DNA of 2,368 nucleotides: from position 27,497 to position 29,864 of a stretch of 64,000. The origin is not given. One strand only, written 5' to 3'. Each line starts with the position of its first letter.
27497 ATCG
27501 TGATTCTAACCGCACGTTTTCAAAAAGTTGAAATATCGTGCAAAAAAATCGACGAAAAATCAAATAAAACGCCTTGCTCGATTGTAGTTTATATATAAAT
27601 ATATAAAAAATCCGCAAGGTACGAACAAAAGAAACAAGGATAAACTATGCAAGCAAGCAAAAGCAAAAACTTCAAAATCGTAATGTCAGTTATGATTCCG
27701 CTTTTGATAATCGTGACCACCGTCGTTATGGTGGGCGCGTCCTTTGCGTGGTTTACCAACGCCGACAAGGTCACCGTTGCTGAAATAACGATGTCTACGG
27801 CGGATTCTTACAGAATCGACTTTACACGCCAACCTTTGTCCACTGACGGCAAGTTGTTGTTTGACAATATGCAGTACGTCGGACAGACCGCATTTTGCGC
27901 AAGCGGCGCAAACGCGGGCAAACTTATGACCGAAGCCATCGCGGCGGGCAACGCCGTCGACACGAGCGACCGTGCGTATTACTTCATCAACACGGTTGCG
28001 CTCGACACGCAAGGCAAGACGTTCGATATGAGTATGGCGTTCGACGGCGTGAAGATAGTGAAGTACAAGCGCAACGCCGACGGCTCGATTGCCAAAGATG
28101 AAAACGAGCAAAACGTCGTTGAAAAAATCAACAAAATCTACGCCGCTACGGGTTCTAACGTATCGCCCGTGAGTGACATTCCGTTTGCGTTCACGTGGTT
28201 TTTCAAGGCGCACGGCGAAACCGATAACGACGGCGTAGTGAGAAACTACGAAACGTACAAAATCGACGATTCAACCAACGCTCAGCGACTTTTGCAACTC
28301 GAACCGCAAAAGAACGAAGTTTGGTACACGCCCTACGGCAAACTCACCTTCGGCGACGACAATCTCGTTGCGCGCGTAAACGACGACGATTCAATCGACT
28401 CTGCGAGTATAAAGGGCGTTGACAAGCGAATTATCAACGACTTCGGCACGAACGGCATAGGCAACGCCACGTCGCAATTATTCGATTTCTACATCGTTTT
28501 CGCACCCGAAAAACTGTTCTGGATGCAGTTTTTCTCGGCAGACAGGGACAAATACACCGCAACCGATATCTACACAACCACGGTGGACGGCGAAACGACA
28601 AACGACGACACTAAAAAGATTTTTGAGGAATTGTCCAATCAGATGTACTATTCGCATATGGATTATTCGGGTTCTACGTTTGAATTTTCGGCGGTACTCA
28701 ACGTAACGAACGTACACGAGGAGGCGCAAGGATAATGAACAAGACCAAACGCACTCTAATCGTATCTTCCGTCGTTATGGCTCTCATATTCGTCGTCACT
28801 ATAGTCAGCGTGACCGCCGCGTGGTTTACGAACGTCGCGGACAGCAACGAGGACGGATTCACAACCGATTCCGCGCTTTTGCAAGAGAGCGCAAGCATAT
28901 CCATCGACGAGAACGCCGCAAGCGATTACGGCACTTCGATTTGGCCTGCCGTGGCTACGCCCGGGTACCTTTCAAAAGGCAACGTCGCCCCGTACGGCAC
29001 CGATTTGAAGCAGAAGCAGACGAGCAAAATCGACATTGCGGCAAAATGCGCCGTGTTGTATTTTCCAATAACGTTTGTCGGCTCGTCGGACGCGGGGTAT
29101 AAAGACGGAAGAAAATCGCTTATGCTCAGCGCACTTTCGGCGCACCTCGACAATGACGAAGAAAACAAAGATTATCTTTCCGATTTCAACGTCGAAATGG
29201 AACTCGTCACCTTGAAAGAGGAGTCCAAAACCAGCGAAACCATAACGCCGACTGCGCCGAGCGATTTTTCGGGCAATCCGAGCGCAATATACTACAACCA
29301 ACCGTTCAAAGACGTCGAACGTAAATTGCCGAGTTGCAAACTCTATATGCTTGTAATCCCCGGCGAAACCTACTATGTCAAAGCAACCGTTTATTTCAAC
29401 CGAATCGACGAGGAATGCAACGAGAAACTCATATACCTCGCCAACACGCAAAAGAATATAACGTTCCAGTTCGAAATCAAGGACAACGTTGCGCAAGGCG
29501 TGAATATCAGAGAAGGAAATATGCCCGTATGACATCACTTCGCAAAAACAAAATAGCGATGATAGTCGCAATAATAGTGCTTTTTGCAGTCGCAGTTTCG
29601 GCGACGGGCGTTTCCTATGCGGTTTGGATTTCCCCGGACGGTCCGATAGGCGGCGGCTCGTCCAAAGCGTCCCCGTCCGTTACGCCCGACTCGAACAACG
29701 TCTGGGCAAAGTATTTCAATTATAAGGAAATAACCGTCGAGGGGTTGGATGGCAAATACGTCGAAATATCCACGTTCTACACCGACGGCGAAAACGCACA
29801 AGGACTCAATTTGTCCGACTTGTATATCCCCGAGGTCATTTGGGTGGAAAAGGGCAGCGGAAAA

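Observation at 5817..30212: Candidate undescribed surface-fibre/adhesin locus: an anchorless ~6,950-aa protein, three coupled TasA-like proteins and a duplicated promoter module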

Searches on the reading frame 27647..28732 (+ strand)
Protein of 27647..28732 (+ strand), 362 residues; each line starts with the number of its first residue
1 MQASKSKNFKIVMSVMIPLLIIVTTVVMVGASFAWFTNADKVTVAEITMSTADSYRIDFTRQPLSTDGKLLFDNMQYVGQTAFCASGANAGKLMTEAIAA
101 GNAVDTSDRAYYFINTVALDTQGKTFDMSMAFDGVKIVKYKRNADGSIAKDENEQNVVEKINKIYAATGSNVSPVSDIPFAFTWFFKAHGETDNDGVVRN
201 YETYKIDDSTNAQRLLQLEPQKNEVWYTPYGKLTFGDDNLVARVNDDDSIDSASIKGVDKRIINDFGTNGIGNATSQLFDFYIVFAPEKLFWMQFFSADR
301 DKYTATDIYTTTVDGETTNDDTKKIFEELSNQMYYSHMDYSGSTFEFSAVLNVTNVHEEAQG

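Call 8: search_protein_families(library=pfam, proteins=[window:27647-28732:+], max_evalue=1)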
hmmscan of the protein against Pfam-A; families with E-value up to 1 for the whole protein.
window:27647-28732:+ (362 aa): 1 family
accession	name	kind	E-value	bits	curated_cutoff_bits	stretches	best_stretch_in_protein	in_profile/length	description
PF13310.11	Virulence_RhuM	-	0.13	12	33.7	1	305-337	98-130/252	Virulence protein RhuM family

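Call 10: search_protein_families(library=ncbifam, proteins=[window:27647-28732:+], max_evalue=1)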
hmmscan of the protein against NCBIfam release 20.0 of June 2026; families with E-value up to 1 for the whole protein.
window:27647-28732:+ (362 aa): 1 family
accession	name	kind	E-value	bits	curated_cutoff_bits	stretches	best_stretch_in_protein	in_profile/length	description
NF041739.1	ArtH_Nterm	subfamily_domain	0.077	12.7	55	1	5-28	31-51/61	archaeosortase H N-terminal-like domain-containing protein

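Call 15: find_homologous_proteins(query=window:27647-28732:+, max_evalue=0.001)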
Query window:27647-28732:+ (362 aa): 154 proteins with E <= 0.001 among 2516 candidates; the best 120 are listed.
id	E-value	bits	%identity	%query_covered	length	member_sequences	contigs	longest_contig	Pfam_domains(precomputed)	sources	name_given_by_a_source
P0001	9.6e-237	803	100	100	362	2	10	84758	-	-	-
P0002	5.3e-236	800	100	100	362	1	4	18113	-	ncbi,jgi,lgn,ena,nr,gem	ncbi:MAG TPA: hypothetical protein DE061_06215 [Clostridiales bacterium]|nr:hypothetical protein [Cl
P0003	1.2e-235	799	100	100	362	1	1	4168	-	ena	-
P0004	3.1e-220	749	94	100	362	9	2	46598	-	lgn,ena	-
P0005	2.8e-214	729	90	100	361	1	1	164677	-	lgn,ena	-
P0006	5.3e-214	728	90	100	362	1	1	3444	-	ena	-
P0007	6.7e-214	728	90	100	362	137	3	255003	-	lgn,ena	-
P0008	1.1e-213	727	91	100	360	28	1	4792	-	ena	-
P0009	9.6e-213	724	89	100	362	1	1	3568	-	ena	-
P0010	6.4e-212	721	89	100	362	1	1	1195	-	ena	-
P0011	7.4e-212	721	89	100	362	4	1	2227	-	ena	-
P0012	1.5e-211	720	89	100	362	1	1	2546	-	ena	-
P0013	2.0e-210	716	89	100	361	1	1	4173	-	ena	-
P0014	8.8e-208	708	88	100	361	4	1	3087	-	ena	-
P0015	2.5e-207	706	88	100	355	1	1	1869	-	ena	-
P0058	6.7e-108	379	57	100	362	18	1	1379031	-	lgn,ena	-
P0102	1.1e-56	211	40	98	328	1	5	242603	-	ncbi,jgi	-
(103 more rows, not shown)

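Call 18: search_solved_structures(query=A1, max_evalue=10, show_alignments=2)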
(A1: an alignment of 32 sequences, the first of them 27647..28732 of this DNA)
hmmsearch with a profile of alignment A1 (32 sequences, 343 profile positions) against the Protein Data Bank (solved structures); distinct sequences matched with E-value up to 10: 0.

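Call 21: find_encoding_contigs(protein=P0058, flank=10000, max_places=2)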
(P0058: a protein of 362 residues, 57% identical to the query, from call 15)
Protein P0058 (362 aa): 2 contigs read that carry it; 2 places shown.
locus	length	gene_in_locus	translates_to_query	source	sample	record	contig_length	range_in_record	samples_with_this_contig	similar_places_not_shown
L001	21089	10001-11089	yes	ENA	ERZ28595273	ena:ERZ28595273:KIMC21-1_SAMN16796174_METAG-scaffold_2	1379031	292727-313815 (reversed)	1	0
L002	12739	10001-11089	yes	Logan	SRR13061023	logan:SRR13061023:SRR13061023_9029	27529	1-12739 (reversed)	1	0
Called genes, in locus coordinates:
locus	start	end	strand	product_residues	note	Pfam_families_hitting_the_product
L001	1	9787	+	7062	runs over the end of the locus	-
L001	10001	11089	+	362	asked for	-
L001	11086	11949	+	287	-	-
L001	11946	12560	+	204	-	PF13306:LRR_5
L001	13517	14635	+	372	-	PF03009:GDPD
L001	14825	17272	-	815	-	PF00933:Glyco_hydro_3, PF01915:Glyco_hydro_3_C, PF14310:Fn3-like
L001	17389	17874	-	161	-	PF00132:Hexapep, PF14602:Hexapep_2 (weak)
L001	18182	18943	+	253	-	PF00165:HTH_AraC (weak), PF12833:HTH_18, PF00165:HTH_AraC (weak)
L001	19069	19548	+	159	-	PF04542:Sigma70_r2, PF08281:Sigma70_r4_2, PF04545:Sigma70_r4 (weak)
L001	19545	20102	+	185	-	-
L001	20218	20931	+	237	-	-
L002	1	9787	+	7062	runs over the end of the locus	-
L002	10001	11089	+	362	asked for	-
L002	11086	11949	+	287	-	-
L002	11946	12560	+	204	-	PF13306:LRR_5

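Call 22: find_encoding_contigs(protein=P0102, flank=10000, max_places=2)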
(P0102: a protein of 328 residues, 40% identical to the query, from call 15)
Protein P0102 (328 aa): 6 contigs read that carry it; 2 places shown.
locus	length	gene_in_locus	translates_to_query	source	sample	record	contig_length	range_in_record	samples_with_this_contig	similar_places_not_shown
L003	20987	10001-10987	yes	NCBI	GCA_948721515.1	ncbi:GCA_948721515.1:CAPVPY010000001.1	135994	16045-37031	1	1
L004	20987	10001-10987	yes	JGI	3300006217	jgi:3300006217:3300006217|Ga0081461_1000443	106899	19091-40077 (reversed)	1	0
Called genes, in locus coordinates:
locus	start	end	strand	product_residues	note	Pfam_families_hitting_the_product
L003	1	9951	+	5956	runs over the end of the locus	PF18998:Flg_new_2 (weak)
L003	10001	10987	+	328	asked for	-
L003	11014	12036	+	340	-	-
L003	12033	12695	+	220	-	-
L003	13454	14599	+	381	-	PF03009:GDPD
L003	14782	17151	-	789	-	PF01841:Transglut_core (weak)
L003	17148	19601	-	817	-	PF00933:Glyco_hydro_3, PF01915:Glyco_hydro_3_C, PF14310:Fn3-like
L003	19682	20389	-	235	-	PF12464:Mac (weak), PF00132:Hexapep, PF14602:Hexapep_2 (weak)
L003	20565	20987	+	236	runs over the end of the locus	-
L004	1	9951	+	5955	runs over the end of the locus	PF18998:Flg_new_2 (weak)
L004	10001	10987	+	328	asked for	-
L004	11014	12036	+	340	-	-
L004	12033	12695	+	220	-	-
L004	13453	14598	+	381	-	PF03009:GDPD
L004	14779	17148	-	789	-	PF01841:Transglut_core (weak)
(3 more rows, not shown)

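Call 25: predict_structure(alignment_id=A1)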
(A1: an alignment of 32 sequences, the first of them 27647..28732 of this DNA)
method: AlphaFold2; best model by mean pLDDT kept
length: 362 residues; sequences in the alignment: 32
mean_pLDDT: 73.8   pTM: 0.76
mean pLDDT of the five models: 73.8, 71.5, 70.5, 70.4, 69.9
residues with pLDDT >= 90: 96; 70-90: 163; 50-70: 38; < 50: 65
segments of 3 or more residues with pLDDT < 50: 1-61, 360-362
pLDDT, mean of each block of 10 residues (from residue 1): 26 26 26 25 37 40 52 62 87 91 83 81 84 87 85 90 83 90 91 64 79 83 94 93 85 78 83 71 93 93 93 88 90 81 79 75 33
secondary structure, 60 per line:
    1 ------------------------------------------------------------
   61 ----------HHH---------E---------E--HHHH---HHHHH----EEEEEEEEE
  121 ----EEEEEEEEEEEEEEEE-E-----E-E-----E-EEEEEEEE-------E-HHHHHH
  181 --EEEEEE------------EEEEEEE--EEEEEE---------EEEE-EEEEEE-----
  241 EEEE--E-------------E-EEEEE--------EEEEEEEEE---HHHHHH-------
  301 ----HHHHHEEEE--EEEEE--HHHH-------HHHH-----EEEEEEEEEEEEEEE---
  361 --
elements in order: H96-99 H103-107 E112-120 E125-140 E158-165 H175-180 E183-188 E201-207 E210-215 E225-228 E230-235 E241-244 E263-267 E276-284 H288-293 H305-309 E310-313 E316-320 H323-326 H334-337 E343-357

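Call 28: fold_search(model_id=the predicted structure, library=pdb)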
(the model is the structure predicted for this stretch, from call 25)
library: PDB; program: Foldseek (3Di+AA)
matches with E <= 10: 508; with E <= 0.001: 0
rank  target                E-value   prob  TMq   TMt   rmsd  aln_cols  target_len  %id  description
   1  7sjk_B                3.1e-01  0.03  0.10  0.13  20.4       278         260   14  Structure of PLS A-domain (residues 391-656) from Staphylococcus aureus (released 2022-10-26)
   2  6p9o_1                3.6e-01  0.08  0.15  0.24  13.7       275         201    7  Poliovirus 135S-like expanded particle in complex with a monoclonal antibody directed against the N-terminal extension (released 2020-06-10)
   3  7fe5_A                3.9e-01  0.07  0.10  0.15  15.5       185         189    8  AvmM Catalyzes Macrocyclization in Alchivemycin A Biosynthesis (released 2021-09-01)
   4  8r6x_A                3.9e-01  0.07  0.12  0.19  16.3       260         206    8  Cryo-EM structure of a coxsackievirus A6 virus-like particle (released 2024-10-16)
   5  8gsc_1                3.9e-01  0.02  0.10  0.14  19.6       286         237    8  Echovirus3 A-particle in complex with 6D10 Fab (released 2022-12-14)
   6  7bzn_A                4.6e-01  0.06  0.13  0.16  18.2       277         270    7  Cryo-EM structure of mature Coxsackievirus A10 at pH 7.4 (released 2020-07-22)
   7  8f7y_A                4.9e-01  0.04  0.11  0.16  18.0       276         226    8  Structure of Coxsackievirus A10 frozen at -183 degree embedded in crystalline ice (released 2023-01-11)
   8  7fe0_A                5.2e-01  0.06  0.10  0.17  15.1       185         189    9  AvmM Catalyzes Macrocyclization in Alchivemycin A Biosynthesis (released 2021-09-01)
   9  7u1e_C                5.2e-01  0.05  0.06  0.07  14.5        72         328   10  CryoEM structure of the pancreatic ATP-sensitive potassium channel bound to ATP with Kir6.2-CTD in the down conformati (released 2022-08-31)
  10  6p9w_1                5.2e-01  0.04  0.13  0.21  14.1       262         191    7  Poliovirus (Type 1 Mahoney), receptor catalysed 135S particle map (released 2020-06-10)
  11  5yhq_A                5.2e-01  0.03  0.11  0.16  14.6       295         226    8  Cryo-EM Structure of CVA6 VLP (released 2017-10-25)
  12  6bj3_H                5.2e-01  0.02  0.08  0.10  22.8       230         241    7  TCR55 in complex with HIV(Pol448-456)/HLA-B35 (released 2018-07-25)
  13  7u7m_C                5.2e-01  0.02  0.05  0.06  16.1        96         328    8  Cryo-EM structure of the pancreatic ATP-sensitive potassium channel in the presence of carbamazepine and ATP with Kir6 (released 2022-08-31)
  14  7tys_C                5.2e-01  0.02  0.05  0.06  16.1        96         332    8  Cryo-EM structure of the pancreatic ATP-sensitive potassium channel bound to ATP and repaglinide with Kir6.2-CTD in th (released 2022-08-31)
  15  7qvx_A                5.5e-01  0.04  0.14  0.20  24.3       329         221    9  Cryo-EM structure of coxsackievirus A6 altered particle (released 2022-09-07)
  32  8aur_A                8.8e-01  0.08  0.20  0.27  11.6       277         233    9  Cryo-EM structure of a TasA fibre (released 2022-11-30)
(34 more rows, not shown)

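Call 30: find_related_loci(query=A1, collection=genome_contigs, flank=10000)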
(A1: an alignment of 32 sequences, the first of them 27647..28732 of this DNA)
Query A1 (362 aa) in genome_contigs; peptide patterns used: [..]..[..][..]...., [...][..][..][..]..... (x = any residue, [..] = any of these).
44 stretches matched a pattern; 35 encode a relative of the query (tblastn E <= 1e-3); 35 distinct loci.
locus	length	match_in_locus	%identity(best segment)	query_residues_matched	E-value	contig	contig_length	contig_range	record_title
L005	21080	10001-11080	92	1-362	0e+0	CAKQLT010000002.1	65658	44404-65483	MAG: uncultured Clostridia bacterium isolate REFINED_METABAT215_TOP10_CONTIGS_1500_ASSEMBLY_K77_MERGED__Hadza_MoBio_hadz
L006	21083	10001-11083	83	1-361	0e+0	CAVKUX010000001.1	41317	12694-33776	Anaeroplasmataceae bacterium isolate H07689-L1_cleanbin_000022 genome assembly, contig: Spades_H07689-L1_contig_482, who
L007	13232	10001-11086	83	1-361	0e+0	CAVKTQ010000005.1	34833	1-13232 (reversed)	Firmicutes bacterium CAG:238 isolate H07683-L1_cleanbin_000016 genome assembly, contig: Spades_H07683-L1_contig_745, who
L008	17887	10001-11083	85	1-361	0e+0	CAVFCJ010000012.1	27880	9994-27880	bacterium isolate H07646-L1_cleanbin_000016 genome assembly, contig: Spades_H07646-L1_contig_827, whole genome shotgun s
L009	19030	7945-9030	91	1-362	0e+0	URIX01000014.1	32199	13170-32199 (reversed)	uncultured Clostridiales bacterium isolate UMGS1042 genome assembly, contig: NODE_39_length_32199_cov_4.00877, whole gen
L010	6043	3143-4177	64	2-362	8e-144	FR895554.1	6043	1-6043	Firmicutes bacterium CAG:475 genomic scaffold, scf84, whole genome shotgun sequence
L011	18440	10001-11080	92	1-362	0e+0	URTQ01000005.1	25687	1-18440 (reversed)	uncultured Clostridiales bacterium isolate UMGS1331 genome assembly, contig: NODE_78_length_25687_cov_4.418695, whole ge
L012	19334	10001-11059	58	1-361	4e-122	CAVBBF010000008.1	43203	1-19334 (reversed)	Phascolarctobacterium succinatutens isolate H07663-L1_cleanbin_000010 genome assembly, contig: Spades_H07663-L1_contig_4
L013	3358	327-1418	54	1-362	4e-123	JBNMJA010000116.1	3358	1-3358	MAG: Bacillota bacterium isolate CM_BacCAG2167.82 k141_77105_length_3358_cov_10.3273, whole genome shotgun sequence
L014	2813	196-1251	56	2-362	8e-124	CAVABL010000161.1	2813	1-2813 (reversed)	Firmicutes bacterium TM09-10 isolate H07660-L1_cleanbin_000023 genome assembly, contig: Spades_H07660-L1_contig_18027, w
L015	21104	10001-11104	55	2-362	7e-117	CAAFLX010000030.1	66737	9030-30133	MAG TPA_asm: Clostridia bacterium, isolate HGM11462, WGS project CAAFLX010000000 data, contig: SRS1596867_146_k141_18908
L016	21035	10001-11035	56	2-362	4e-115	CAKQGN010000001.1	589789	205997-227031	MAG: uncultured Clostridia bacterium isolate REFINED_METABAT215_TOP10_CONTIGS_1500_ASSEMBLY_K77_MERGED__Hadza_MoBio_hadz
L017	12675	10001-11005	46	3-360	2e-91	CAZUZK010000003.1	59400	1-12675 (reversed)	MAG TPA_asm: uncultured Bacteroides sp. isolate SRP225648_co1_487 genome assembly, contig: NODE_813_length_59400_cov_58.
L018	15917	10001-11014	46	1-358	5e-90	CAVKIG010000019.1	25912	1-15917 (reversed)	bacterium isolate H07686-L1_cleanbin_000016 genome assembly, contig: Spades_H07686-L1_contig_822, whole genome shotgun s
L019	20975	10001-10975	45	1-358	1e-83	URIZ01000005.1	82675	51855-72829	uncultured Clostridiales bacterium isolate UMGS1043 genome assembly, contig: NODE_172_length_82675_cov_30.681857, whole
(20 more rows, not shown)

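Call 95: fold_search(model_id=the predicted structure, library=viral)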
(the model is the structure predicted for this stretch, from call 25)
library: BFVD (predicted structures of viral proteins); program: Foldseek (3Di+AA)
matches with E <= 10: 400; with E <= 0.001: 0
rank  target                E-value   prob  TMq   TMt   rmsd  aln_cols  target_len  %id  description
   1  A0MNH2                2.8e-02  0.08  0.12  0.14  25.1       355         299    9  (no name in the UniProt tables at hand)
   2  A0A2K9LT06            9.4e-02  0.07  0.13  0.17  17.6       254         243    8  Capsid [uncultured virus]
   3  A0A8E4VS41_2          1.1e-01  0.06  0.15  0.07  29.9       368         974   10  Genome polyprotein (Fragment) [Netherby virus]
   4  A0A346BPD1            1.1e-01  0.06  0.12  0.15  16.4       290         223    9  Putative capsid protein [Tentweb spider associated circular virus 1]
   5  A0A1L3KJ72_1          1.3e-01  0.06  0.14  0.06  30.2       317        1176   11  (no name in the UniProt tables at hand)
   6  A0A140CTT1            1.4e-01  0.12  0.14  0.20  15.5       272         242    6  Putative capsid protein [Pacific flying fox faeces associated circular DNA virus-3]
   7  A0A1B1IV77            1.4e-01  0.09  0.15  0.22  15.7       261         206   10  (no name in the UniProt tables at hand)
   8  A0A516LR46            1.8e-01  0.38  0.07  0.10  16.2        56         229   16  (no name in the UniProt tables at hand)
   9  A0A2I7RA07            1.9e-01  0.05  0.09  0.12  20.5       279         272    7  (no name in the UniProt tables at hand)
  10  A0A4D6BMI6            1.9e-01  0.02  0.09  0.10  41.7       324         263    7  (no name in the UniProt tables at hand)
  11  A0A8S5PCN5            2.1e-01  0.09  0.10  0.04  16.6       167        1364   12  Tail protein [Siphoviridae sp. ctCeQ13]
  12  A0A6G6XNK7            2.1e-01  0.02  0.08  0.07  30.8       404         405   10  (no name in the UniProt tables at hand)
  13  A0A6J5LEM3            2.3e-01  0.20  0.07  0.11  15.2       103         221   16  Uncharacterized protein [uncultured Caudovirales phage]
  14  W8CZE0                2.3e-01  0.10  0.09  0.05  19.0       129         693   13  Putative tail sheath protein [Erwinia phage PhiEaH1]
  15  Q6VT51                2.5e-01  0.01  0.07  0.03  24.7       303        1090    7  (no name in the UniProt tables at hand)
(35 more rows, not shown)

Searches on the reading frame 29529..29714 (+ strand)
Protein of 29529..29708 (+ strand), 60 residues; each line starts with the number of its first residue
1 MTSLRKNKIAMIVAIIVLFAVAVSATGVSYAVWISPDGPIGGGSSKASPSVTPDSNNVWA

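Call 29: search_protein_families(library=ncbifam, proteins=[window:29529-29708:+], max_evalue=10)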
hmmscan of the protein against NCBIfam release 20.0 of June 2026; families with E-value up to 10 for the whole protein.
seq(60 aa): 0 families

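Call 63: search_protein_families(library=ncbifam, alignment_id=A7, max_evalue=1)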
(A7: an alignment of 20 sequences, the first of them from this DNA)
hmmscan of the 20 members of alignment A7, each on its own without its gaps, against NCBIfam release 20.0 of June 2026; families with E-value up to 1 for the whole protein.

A. member 1, seq(62 aa): 0 families

B. families by the number of members that match (of 20 scanned): 11 families
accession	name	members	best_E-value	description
NF033218.1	anchor_AmaP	3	0.006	alkaline shock response membrane anchor protein AmaP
NF012015.1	PRK15471.1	3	0.018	LPS O-antigen chain length determinant protein WzzB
NF051431.1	Rv0361_Cterm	1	0.039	Rv0361 family membrane protein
NF004763.0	PRK06099.1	1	0.065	F0F1 ATP synthase subunit I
NF004319.0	PRK05715.1-1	1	0.067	NADH-quinone oxidoreductase subunit NuoK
TIGR04505.1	PtsS_plasma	1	0.081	phosphate ABC transporter substrate-binding protein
NF009638.0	PRK13165.1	1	0.11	cytochrome c maturation protein CcmE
NF033411.1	small_mem_YnhF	1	0.23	cytochrome bd-I oxidase subunit CydH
NF047413.1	heterocyst_PatX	1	0.25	heterocyst-inhibiting protein PatX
TIGR04207.1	halo_sig_pep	1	0.46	surface glycoprotein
TIGR04088.1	cognate_SipW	1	0.5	SipW-dependent-type signal peptide-containing protein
